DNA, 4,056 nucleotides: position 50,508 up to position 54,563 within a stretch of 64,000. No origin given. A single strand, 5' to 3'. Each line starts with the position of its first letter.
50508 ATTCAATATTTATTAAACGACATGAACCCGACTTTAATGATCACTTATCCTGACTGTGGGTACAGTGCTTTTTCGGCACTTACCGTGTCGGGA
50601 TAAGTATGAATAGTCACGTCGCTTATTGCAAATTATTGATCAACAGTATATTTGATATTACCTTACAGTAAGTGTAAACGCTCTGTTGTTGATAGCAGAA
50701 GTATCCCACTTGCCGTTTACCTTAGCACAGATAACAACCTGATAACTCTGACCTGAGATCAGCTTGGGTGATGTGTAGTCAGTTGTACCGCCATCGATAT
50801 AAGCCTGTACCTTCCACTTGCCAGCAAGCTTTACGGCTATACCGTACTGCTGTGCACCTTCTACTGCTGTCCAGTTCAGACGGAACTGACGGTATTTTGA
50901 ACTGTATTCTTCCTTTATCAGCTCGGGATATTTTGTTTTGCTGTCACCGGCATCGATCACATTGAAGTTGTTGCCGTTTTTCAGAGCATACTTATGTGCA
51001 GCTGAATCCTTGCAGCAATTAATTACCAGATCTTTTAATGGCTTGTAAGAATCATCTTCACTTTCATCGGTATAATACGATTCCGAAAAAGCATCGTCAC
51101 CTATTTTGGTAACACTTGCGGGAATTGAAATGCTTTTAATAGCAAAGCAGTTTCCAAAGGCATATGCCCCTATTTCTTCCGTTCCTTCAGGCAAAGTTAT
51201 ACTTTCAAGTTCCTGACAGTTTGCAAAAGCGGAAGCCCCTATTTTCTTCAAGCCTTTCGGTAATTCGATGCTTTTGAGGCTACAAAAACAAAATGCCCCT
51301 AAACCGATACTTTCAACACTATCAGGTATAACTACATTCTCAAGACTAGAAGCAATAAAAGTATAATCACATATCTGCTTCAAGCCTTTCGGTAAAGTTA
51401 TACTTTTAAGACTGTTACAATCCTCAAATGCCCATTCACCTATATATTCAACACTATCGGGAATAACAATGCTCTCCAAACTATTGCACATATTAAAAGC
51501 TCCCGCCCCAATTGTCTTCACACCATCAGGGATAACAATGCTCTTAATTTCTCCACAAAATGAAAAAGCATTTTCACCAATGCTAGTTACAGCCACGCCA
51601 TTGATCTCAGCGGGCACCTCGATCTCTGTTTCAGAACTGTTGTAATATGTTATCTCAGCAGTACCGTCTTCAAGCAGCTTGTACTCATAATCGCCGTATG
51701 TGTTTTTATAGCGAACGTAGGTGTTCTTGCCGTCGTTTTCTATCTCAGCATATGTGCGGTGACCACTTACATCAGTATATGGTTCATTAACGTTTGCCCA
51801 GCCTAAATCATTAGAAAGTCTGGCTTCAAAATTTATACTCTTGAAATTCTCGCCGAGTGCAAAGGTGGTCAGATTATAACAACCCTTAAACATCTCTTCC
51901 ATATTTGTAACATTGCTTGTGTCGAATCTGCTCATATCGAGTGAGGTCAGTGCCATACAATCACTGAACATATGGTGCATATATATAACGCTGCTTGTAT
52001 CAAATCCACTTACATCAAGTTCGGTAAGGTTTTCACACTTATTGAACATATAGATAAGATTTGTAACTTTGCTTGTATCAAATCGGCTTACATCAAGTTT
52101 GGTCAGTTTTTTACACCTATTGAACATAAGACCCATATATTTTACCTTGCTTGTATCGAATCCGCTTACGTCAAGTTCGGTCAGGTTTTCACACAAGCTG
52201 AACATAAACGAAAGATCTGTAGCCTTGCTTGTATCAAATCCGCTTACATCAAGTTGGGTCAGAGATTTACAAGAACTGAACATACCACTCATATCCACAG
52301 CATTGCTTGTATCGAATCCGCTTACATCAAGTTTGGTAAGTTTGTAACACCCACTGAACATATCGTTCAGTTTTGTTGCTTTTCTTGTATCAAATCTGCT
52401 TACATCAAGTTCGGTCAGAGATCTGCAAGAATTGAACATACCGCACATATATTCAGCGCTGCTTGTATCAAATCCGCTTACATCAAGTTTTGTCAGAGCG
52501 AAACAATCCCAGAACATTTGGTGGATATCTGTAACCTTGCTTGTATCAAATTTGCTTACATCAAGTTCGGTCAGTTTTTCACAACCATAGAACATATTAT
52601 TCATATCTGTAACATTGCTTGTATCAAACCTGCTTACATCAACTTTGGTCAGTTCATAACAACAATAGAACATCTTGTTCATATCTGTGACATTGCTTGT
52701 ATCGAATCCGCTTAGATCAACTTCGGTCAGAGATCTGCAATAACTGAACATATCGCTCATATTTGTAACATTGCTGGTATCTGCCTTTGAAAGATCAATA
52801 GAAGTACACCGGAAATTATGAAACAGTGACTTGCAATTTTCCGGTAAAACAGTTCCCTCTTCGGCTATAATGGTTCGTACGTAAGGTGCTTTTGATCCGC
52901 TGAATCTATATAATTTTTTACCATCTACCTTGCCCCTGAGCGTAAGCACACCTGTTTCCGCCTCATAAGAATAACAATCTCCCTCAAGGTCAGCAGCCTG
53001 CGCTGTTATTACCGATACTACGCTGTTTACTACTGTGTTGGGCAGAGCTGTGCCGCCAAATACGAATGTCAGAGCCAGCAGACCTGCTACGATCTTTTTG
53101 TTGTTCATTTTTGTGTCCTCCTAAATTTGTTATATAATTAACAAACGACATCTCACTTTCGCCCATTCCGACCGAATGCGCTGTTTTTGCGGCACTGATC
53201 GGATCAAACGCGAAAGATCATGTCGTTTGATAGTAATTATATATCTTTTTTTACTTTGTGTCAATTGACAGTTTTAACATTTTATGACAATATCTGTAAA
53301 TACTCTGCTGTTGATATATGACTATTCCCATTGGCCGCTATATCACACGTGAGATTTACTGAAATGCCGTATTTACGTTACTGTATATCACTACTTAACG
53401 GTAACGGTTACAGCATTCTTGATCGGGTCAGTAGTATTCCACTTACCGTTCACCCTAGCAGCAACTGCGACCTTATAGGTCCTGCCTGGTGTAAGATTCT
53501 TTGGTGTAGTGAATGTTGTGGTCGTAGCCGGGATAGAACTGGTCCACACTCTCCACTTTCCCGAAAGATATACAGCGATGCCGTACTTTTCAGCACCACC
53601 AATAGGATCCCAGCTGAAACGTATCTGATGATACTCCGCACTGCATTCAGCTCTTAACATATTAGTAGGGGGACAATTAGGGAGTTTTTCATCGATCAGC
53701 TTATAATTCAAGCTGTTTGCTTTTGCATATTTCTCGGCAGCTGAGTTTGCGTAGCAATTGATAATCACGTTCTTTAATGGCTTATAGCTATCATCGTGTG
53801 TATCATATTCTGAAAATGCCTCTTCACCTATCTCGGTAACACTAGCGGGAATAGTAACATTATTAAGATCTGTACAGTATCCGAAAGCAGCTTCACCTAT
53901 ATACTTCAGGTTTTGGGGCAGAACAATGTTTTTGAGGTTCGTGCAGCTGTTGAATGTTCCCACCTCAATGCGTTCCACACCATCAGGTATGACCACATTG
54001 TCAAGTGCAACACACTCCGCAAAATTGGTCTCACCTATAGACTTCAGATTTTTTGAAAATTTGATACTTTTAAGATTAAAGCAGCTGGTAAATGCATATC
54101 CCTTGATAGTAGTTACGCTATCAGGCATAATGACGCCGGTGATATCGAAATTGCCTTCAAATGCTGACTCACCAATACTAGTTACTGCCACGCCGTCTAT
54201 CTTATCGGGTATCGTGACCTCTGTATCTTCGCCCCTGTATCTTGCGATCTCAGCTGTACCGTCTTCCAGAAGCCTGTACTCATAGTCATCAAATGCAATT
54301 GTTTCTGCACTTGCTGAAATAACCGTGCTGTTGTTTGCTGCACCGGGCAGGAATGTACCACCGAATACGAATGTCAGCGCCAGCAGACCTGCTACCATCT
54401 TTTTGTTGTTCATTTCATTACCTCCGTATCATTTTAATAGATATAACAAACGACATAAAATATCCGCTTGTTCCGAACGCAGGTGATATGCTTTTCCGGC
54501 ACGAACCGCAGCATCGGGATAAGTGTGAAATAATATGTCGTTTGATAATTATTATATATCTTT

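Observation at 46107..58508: Tandem array of seven paralogous secreted LRR/DUF285 surface proteins with near-identical signal peptides and C-terminal domains but variable repeat cores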

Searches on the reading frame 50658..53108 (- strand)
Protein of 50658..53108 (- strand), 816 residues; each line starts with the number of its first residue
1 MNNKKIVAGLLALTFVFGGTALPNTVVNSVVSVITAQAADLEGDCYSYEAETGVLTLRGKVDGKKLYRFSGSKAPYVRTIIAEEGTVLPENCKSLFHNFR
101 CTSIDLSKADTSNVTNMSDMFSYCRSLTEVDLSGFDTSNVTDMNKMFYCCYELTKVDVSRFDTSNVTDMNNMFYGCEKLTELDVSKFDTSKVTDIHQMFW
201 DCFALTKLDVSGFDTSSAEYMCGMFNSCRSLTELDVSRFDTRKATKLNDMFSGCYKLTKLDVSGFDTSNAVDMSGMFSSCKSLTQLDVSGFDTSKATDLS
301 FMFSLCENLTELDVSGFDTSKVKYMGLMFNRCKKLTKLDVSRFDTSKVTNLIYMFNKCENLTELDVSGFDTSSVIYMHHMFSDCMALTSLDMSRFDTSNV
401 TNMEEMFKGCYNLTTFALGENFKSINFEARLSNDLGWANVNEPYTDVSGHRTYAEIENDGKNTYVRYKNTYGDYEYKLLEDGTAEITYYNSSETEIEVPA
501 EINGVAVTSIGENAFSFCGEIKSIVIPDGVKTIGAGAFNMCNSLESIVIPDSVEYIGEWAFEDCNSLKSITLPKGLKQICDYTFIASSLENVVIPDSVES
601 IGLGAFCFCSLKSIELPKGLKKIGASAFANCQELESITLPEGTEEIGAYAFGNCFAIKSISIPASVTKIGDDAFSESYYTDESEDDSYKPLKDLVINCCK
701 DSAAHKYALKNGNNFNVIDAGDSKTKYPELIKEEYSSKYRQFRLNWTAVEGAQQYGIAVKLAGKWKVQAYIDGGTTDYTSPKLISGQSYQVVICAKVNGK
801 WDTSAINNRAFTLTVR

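Call 3: search_protein_families(library=pfam, proteins=[window:50658-53108:-], max_evalue=0.01)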
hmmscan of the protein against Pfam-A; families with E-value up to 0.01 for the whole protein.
window:50658-53108:- (816 aa): 9 families
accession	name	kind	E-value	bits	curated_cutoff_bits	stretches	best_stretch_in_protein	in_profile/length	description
PF03382.20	DUF285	-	6.4e-73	242.6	25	4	91-202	2-110/120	Mycoplasma protein of unknown function, DUF285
PF13306.12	LRR_5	-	8e-67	223.4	27.7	5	487-609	7-123/127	BspA type Leucine rich repeat region (6 copies)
PF13855.12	LRR_8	-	7.2e-13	48.5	27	0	171-212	19-58/61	Leucine rich repeat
PF23952.1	LRR_EndoS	-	7.9e-12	45.9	27.9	0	277-341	52-114/116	Endo-beta-N-acetylglucosaminidase EndoS LRR domain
PF12799.13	LRR_4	-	2.9e-11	43.7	27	0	334-369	2-33/44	Leucine Rich repeats (2 copies)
PF25013.1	LRR_Zer-1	-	6.4e-08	33.3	27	0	276-368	3-95/137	Zer-1-like, Leucine-rich repeats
PF24758.1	LRR_At5g56370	-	1.2e-06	28.8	27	0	308-393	12-94/227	FBD-associated F-box protein At5g56370, LRR repeats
PF13516.12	LRR_6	-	1.3e-06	28.4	23.4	0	228-237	2-11/24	Leucine Rich repeat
PF05725.18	FNIP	-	5.1e-06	27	21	0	588-623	4-39/44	FNIP Repeat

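Call 71: search_protein_families(library=ncbifam, proteins=[window:50658-53108:-], max_evalue=0.001)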
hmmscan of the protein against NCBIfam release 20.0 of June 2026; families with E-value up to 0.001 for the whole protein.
window:50658-53108:- (816 aa): 4 families
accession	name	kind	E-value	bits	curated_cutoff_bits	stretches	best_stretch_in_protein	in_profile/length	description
TIGR02167.2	Liste_lipo_26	repeat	3.6e-112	365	30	11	172-194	1-23/26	PARCEL repeat-containing surface protein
NF045896.1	Mbov_0838_LP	exception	2.6e-33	115.7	500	4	98-201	255-356/433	Mbov_0838 family PARCEL repeat surface lipoprotein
NF047961.1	adhesin_HupY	equivalog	2.8e-27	95.2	1250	2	606-677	183-253/978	leucine-rich repeat adhesin HupY/LrrG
NF045861.1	glide_Gli349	exception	1.6e-10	38.3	1750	1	611-680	2679-2747/3169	gliding machinery surface structure protein Gli349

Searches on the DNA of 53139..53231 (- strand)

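Call 46: build_rna_model(alignment_id=A4)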
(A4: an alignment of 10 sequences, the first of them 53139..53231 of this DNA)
Model R1 built from alignment A4 (10 sequences, 136 columns); structure: RNAalifold consensus.
model positions 109; base pairs 21; branch points 1; effective number of sequences 2.92; information 0.59 bits per position. Calibrated on 0.2 Mb of random sequence (short: E-values are rough).
structure used (alignment columns):
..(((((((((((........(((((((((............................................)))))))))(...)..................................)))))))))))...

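Call 49: search_with_rna_model(model_id=R1, sources=[window, L001, L002, L003, L004, L005, L006, L007, L008, L009, L010, L011, L012, L013, L014, L015, L016, L017, L018, L019, L020, L021, L022, L023, L024, L025, L026, L027, L028, L029, L030, L031, L032, L033, L034, L035, L036, L037, L038, L039, L040, L041, L042, L043, L044, L045, L046, L047, L048, L049, L050, L051, L052, L053, L054, L055, L056, L057, L058, L059, L060, L061, L062, L063, L064, L065, L066, L067, L068, L069, L070, L071, L072, L073, L074, L075], max_evalue=1)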
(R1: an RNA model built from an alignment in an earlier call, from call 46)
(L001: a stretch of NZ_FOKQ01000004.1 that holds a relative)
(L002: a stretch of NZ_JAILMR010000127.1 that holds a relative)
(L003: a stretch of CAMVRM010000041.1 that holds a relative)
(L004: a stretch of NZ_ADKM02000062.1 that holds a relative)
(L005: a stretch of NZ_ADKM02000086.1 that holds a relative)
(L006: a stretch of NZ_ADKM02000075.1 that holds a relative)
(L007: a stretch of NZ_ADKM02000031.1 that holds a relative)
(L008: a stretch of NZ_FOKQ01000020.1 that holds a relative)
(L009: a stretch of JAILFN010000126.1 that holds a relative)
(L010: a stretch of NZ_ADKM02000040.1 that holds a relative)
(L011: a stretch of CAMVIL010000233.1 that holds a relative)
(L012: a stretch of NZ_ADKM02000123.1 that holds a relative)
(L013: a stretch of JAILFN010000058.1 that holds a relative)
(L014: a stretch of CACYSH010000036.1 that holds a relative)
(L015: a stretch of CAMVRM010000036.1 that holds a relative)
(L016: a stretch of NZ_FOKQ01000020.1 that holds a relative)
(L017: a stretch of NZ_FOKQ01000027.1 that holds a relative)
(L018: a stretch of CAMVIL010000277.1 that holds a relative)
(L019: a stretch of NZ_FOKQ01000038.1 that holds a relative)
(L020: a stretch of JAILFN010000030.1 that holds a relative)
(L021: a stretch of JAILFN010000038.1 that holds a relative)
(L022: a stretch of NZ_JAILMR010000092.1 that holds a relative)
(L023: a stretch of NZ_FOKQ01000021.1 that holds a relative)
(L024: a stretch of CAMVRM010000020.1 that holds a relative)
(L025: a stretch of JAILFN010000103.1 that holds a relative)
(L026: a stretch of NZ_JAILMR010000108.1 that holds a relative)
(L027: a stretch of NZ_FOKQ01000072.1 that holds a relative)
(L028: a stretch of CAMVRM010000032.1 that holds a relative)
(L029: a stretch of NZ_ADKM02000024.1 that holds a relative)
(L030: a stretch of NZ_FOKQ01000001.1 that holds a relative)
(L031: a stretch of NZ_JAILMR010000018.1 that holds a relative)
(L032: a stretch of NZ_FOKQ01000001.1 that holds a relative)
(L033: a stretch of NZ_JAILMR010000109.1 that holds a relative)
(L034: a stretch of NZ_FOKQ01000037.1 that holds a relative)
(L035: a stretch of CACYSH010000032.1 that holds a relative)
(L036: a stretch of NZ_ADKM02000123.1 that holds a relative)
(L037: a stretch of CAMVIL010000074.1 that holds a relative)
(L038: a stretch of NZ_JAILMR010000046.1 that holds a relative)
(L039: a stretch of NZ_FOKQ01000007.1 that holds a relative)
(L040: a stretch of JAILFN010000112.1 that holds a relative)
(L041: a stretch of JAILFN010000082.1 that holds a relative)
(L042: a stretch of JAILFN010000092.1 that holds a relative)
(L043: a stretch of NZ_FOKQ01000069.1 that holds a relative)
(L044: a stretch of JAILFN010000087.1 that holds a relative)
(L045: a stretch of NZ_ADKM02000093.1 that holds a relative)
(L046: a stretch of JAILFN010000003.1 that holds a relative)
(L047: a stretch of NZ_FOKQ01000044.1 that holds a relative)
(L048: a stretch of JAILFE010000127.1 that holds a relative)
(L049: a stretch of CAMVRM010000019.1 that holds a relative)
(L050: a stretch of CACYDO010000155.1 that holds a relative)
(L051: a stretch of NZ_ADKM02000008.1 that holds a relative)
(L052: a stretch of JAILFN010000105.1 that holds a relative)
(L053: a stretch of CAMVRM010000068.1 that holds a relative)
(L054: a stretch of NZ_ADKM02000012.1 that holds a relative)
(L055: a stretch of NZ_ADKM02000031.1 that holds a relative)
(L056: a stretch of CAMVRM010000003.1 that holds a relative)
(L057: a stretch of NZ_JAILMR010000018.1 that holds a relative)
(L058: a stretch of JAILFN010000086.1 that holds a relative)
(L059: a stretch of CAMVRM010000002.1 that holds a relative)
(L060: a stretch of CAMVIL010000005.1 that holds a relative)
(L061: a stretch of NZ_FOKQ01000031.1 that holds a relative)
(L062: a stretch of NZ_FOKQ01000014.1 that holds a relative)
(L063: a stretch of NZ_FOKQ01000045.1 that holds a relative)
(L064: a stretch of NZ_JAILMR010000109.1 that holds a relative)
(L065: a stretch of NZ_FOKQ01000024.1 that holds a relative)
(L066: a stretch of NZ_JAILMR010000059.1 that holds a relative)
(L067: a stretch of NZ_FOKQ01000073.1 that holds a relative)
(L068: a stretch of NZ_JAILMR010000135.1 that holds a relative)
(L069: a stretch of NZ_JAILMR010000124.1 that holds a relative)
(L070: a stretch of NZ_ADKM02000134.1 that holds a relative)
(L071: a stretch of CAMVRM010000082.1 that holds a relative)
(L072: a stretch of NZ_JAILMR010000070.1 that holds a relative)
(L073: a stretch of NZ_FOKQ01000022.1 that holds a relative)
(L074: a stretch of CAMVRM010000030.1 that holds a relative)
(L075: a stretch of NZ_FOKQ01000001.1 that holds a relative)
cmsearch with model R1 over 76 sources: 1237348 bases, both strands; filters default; matches with E-value up to 1: 24.
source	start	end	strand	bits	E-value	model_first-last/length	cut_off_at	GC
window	50518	50627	-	114.5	1.4e-20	1-109/109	no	0.42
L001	17698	17805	+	113.9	1.9e-20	1-109/109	no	0.44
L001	15004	15113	+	103.7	2.7e-18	1-109/109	no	0.36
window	46965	47095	-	93.3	4.2e-16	1-109/109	no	0.37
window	58347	58475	-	87.2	7.9e-15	1-109/109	no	0.38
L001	6612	6740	+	87.1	8.5e-15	1-109/109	no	0.37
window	54444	54546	-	85.2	2.1e-14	1-109/109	no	0.43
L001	12959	13060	+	77.2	9.9e-13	1-109/109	no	0.31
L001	10310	10403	+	76.9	1.2e-12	1-109/109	no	0.4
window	48846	48945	-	74.8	3.3e-12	1-109/109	no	0.46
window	53139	53231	-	70.4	2.7e-11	1-109/109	no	0.47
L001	11619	11711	+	68.8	5.8e-11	1-109/109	no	0.48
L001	4663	4770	+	62.3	1.4e-09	1-109/109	no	0.41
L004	5093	5189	+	41.2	3.8e-05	1-109/109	no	0.38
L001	10309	10402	-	40.7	4.8e-05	1-109/109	no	0.4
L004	5092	5188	-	27.6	0.027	1-109/109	no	0.38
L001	17697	17804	-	24.4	0.13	1-109/109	no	0.44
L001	11618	11710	-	24.3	0.14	1-109/109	no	0.48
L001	12958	13059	-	21.7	0.47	1-109/109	no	0.31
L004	5333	5438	-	21.1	0.62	1-109/109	no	0.39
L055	5037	5130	-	20.5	0.84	1-109/109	no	0.44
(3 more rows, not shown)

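Call 52: search_with_rna_model(model_id=R1, sources=[window, L001], max_evalue=1e-8, make_alignment=true)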
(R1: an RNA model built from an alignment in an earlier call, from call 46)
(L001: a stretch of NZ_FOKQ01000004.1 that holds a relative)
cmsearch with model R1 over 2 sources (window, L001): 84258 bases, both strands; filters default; matches with E-value up to 1e-8: 13.
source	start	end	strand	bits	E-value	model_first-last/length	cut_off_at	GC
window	50518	50627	-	114.5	9.8e-22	1-109/109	no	0.42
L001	17698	17805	+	113.9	1.3e-21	1-109/109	no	0.44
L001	15004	15113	+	103.7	1.9e-19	1-109/109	no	0.36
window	46965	47095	-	93.3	2.9e-17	1-109/109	no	0.37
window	58347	58475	-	87.2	5.4e-16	1-109/109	no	0.38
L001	6612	6740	+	87.1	5.8e-16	1-109/109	no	0.37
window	54444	54546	-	85.2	1.5e-15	1-109/109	no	0.43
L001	12959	13060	+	77.2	6.8e-14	1-109/109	no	0.31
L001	10310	10403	+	76.9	8e-14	1-109/109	no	0.4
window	48846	48945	-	74.8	2.2e-13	1-109/109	no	0.46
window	53139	53231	-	70.4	1.8e-12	1-109/109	no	0.47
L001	11619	11711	+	68.8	3.9e-12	1-109/109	no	0.48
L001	4663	4770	+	62.3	9.3e-11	1-109/109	no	0.41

Alignment A6: 13 matches aligned to the model, 136 columns, each read 5' to 3' on its own strand. Consensus structure (alignment columns), stored with it:
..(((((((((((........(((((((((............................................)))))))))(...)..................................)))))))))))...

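Call 69: search_with_rna_model(model_id=R1, sources=[L076, L077, L078, L079, L080, L081], max_evalue=0.01)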
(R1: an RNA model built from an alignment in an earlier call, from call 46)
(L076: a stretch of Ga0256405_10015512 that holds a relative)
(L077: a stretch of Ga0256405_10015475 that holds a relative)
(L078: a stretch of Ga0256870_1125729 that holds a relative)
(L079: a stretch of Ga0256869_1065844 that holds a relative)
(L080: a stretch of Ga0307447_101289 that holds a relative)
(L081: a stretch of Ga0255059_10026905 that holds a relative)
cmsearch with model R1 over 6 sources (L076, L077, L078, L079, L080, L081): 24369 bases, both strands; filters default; matches with E-value up to 0.01: 6.
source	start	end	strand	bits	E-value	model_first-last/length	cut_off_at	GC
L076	4741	4870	-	96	2.2e-18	1-109/109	no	0.36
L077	3363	3472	-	83.8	8.2e-16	1-109/109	no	0.33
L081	2146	2262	-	72.9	1.6e-13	12-109/109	5'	0.41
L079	1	97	+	70.2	5.8e-13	13-109/109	5'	0.37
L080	1832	1943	-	69.2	9.7e-13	18-109/109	5'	0.41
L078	1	88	+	69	1.1e-12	23-109/109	5'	0.33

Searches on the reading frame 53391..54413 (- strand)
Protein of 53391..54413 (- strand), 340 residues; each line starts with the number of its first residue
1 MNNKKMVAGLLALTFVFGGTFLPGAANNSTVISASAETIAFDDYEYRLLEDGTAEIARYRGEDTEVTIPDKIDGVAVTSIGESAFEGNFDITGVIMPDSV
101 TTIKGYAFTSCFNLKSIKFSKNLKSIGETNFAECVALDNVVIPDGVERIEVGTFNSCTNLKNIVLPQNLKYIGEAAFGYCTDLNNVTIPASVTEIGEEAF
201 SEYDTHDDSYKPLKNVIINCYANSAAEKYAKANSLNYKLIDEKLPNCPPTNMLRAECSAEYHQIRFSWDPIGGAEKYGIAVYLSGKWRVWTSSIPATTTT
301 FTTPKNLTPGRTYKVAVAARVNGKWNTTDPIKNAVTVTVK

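Call 3: search_protein_families(library=pfam, proteins=[window:53391-54413:-], max_evalue=0.01)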
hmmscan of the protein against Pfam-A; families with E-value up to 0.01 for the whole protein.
window:53391-54413:- (340 aa): 4 families
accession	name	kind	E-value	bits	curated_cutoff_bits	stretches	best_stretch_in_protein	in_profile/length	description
PF13306.12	LRR_5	-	9.6e-37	126.2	27.7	1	78-202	1-122/127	BspA type Leucine rich repeat region (6 copies)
PF00041.27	fn3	-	2.4e-05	24.9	25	1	253-323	6-72/84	Fibronectin type III domain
PF13855.12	LRR_8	-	0.0001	22.5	27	0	100-138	13-52/61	Leucine rich repeat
PF05725.18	FNIP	-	0.00072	20.1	21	0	137-172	5-39/44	FNIP Repeat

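Call 13: find_encoding_contigs(protein=window:53391-54413:-, flank=10000, max_places=6)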
Protein window:53391-54413:- (340 aa): no gene with exactly this product is on record in the collection.

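Call 71: search_protein_families(library=ncbifam, proteins=[window:53391-54413:-], max_evalue=0.001)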
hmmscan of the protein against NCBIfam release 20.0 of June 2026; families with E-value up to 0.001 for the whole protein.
window:53391-54413:- (340 aa): 1 family
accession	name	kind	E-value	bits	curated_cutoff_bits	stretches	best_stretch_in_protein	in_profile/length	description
NF047961.1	adhesin_HupY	equivalog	5.9e-20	71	1250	1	65-219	190-334/978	leucine-rich repeat adhesin HupY/LrrG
